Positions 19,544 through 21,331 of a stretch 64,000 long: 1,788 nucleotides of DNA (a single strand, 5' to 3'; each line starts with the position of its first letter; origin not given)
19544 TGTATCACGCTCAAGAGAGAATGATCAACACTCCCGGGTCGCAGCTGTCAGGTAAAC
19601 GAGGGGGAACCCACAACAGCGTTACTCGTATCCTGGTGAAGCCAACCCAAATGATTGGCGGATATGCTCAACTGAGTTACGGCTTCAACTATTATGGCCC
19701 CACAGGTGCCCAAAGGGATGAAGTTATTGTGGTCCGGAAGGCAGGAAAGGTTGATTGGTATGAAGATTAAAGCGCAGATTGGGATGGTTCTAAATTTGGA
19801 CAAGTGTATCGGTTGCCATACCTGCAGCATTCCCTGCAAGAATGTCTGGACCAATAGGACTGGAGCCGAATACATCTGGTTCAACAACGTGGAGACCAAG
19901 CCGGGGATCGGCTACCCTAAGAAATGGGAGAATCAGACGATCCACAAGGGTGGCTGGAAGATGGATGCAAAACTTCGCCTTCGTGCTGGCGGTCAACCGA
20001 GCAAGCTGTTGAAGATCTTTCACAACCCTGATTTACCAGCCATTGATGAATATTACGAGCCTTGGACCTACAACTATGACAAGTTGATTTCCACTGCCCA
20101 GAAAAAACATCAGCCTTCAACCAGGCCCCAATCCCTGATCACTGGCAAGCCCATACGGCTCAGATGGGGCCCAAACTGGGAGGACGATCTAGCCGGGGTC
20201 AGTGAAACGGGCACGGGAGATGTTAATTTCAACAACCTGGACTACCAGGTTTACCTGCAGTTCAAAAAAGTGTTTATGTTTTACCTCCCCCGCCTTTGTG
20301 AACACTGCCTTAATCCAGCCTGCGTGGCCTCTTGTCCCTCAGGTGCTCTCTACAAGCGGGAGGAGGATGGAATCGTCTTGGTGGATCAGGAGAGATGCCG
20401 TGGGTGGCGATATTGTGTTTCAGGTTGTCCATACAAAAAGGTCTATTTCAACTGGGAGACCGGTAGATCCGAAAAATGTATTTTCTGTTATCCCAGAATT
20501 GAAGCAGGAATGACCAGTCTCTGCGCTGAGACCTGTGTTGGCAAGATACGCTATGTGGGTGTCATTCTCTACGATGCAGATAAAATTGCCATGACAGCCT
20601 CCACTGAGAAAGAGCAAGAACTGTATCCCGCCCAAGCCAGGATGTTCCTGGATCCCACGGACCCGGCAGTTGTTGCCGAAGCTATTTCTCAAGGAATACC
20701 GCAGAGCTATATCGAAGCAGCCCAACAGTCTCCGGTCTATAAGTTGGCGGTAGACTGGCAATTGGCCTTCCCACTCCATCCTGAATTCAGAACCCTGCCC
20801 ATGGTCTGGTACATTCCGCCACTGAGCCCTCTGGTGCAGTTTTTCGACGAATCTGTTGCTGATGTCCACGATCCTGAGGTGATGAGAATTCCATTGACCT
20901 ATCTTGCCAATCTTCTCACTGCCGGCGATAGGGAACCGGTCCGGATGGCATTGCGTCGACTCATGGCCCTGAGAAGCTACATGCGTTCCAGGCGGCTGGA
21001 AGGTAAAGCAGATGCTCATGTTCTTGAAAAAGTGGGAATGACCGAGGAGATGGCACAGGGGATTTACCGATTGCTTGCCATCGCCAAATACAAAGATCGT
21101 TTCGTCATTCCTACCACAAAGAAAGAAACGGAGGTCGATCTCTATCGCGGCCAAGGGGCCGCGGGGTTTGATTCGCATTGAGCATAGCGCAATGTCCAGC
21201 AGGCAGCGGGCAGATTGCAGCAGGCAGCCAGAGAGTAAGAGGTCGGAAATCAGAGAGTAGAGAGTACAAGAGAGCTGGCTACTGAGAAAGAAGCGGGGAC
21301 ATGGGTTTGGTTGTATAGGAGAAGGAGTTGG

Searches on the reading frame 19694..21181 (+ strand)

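Call 29: search_protein_families(library=ncbifam, proteins=[window:19694-21181:+], max_evalue=0.00001)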
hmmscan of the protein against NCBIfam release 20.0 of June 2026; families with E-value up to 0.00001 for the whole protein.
window:19694-21181:+ (495 aa): 19 families
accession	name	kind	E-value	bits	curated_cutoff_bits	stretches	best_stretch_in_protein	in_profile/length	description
TIGR01660.1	narH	equivalog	1.5e-236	785.6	524.05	1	23-493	1-478/492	nitrate reductase subunit beta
TIGR03478.1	DMSO_red_II_bet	subfamily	3.9e-90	302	480.7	2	27-292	2-221/321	DMSO reductase family type II enzyme, iron-sulfur subunit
NF042979.1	EthbenzDh_ebdB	equivalog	3.5e-70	236.6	740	2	16-291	8-242/354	ethylbenzene dehydrogenase subunit beta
NF011569.0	PRK14993.1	equivalog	2e-36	125.7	416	1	174-303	71-200/244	tetrathionate reductase subunit TtrB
TIGR02951.1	DMSO_dmsB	equivalog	2.6e-32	112.1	214.1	1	191-289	53-151/161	DMSO/selenate family reductase complex B subunit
NF045797.1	DsrO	equivalog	7.6e-29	100.8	200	1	195-285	96-197/235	sulfate reduction electron transfer complex DsrMKJOP subunit DsrO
NF041715.1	arsenate_red_ArrB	equivalog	2.9e-25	89.2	450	1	176-256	31-110/233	arsenate respiratory reductase iron-sulfur subunit ArrB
TIGR03149.1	cyt_nit_nrfC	equivalog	1.3e-24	86.8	377.6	1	196-291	88-184/225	cytochrome c nitrite reductase Fe-S protein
NF008134.0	PRK10882.1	equivalog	2e-23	83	263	1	197-283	108-200/329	hydrogenase 2 operon protein HybA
TIGR01582.1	FDH-beta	equivalog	8.4e-18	64.5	334.7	1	201-285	92-176/283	formate dehydrogenase subunit beta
NF041782.1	mnquin_red_QrcC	equivalog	4.1e-17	62.6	400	1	192-255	55-121/239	menaquinone reductase iron-sulfur cluster-binding subunit QrcC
NF045715.1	sulf_resp_HmcB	equivalog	2.5e-16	59.7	420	1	197-282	102-189/307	sulfate respiration complex iron-sulfur protein HmcB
NF007382.0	PRK09898.1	equivalog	1.2e-14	54.4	213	1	196-274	117-195/208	ferredoxin-like protein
NF045766.1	PhenlGlyoxDHPadI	equivalog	4.3e-13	48.8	700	1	201-267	54-120/443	NADH-dependent phenylglyoxylate dehydrogenase subunit beta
NF038355.1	FDH3_beta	equivalog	5.6e-12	46.1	240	1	202-265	54-121/180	formate dehydrogenase FDH3 subunit beta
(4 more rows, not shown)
